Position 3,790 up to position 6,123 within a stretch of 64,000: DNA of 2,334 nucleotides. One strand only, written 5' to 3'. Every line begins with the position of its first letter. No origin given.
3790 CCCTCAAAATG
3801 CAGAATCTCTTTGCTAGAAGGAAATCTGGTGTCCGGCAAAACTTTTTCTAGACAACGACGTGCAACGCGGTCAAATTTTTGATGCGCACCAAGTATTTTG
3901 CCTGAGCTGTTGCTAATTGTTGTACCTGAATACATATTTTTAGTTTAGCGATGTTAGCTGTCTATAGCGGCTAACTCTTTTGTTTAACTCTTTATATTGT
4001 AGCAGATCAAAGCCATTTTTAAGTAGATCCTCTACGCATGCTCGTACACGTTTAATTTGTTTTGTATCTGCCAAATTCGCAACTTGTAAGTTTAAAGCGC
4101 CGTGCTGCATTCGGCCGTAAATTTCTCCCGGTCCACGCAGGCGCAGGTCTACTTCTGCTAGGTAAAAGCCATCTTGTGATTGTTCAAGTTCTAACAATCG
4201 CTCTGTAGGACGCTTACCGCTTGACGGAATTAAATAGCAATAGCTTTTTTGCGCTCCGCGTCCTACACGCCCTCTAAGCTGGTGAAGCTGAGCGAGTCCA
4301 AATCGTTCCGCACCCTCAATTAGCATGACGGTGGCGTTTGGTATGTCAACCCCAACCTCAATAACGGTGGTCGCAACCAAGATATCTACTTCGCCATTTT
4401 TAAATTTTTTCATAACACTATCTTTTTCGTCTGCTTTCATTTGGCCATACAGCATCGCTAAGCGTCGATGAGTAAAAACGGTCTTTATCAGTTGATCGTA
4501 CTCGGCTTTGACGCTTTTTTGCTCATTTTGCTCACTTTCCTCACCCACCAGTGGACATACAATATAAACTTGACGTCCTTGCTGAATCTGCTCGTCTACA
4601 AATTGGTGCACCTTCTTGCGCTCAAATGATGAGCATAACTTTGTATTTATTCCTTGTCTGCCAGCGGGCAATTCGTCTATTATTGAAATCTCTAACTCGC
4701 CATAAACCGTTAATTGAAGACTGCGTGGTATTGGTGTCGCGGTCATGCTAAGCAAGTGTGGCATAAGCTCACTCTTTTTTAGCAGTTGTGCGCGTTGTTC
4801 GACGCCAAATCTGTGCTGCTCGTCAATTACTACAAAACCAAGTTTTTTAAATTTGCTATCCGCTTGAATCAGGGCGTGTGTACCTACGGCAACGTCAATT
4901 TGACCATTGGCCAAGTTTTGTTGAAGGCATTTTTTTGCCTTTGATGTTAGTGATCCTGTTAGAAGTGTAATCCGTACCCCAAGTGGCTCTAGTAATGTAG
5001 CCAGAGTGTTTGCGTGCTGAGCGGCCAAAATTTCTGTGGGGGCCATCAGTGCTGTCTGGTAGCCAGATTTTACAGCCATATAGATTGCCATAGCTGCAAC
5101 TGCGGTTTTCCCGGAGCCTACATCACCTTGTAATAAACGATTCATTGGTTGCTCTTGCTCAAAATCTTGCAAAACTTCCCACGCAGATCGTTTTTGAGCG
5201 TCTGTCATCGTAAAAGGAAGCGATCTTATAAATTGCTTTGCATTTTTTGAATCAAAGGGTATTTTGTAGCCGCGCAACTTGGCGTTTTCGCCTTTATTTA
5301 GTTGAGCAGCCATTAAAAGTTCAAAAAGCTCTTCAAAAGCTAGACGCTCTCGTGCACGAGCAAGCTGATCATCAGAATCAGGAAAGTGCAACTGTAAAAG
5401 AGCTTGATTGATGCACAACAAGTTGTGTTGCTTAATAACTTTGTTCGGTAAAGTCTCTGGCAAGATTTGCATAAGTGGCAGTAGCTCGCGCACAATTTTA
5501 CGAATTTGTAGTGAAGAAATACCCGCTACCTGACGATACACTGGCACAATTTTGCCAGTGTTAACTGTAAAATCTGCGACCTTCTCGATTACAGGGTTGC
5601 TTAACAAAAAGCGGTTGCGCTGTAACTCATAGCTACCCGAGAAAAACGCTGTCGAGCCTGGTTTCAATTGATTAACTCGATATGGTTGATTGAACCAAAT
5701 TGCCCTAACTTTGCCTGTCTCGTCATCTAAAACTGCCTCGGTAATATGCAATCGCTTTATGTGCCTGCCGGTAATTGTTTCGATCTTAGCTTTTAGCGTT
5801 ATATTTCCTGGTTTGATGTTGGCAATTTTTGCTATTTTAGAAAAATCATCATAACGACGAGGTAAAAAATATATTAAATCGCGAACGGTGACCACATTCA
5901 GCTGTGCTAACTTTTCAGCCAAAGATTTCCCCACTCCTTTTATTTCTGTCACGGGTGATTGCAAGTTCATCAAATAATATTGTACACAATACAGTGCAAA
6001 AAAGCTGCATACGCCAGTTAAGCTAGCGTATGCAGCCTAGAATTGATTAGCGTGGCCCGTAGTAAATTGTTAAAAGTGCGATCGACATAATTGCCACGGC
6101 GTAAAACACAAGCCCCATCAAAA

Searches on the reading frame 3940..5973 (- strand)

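Call 53: search_protein_families(library=pfam, proteins=[window:3940-5973:-], max_evalue=0.00001)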
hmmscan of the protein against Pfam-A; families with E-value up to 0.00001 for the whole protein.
window:3940-5973:- (677 aa): 6 families
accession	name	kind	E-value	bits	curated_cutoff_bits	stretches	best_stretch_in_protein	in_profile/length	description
PF17191.10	RecG_wedge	-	2.9e-27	95.7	23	1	11-166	5-160/162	RecG wedge domain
PF00270.35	DEAD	-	2.2e-24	86.5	26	1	275-419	13-164/167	DEAD/DEAH box helicase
PF00271.37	Helicase_C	-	1.2e-22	80.7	23.5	1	462-572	11-108/110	Helicase conserved C-terminal domain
PF04851.21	ResIII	-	8.3e-12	45.8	22.5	1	255-414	3-162/164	Type III restriction enzyme, res subunit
PF19833.4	RecG_dom3_C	-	8.2e-09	35.8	26.8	1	600-666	2-72/87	ATP-dependent DNA helicase RecG, domain 3, C-terminal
PF22590.2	Cas3-like_C_2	-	3.1e-06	27.9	27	1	466-573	2-104/106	CRISPR-associated nuclease/helicase Cas3, C-terminal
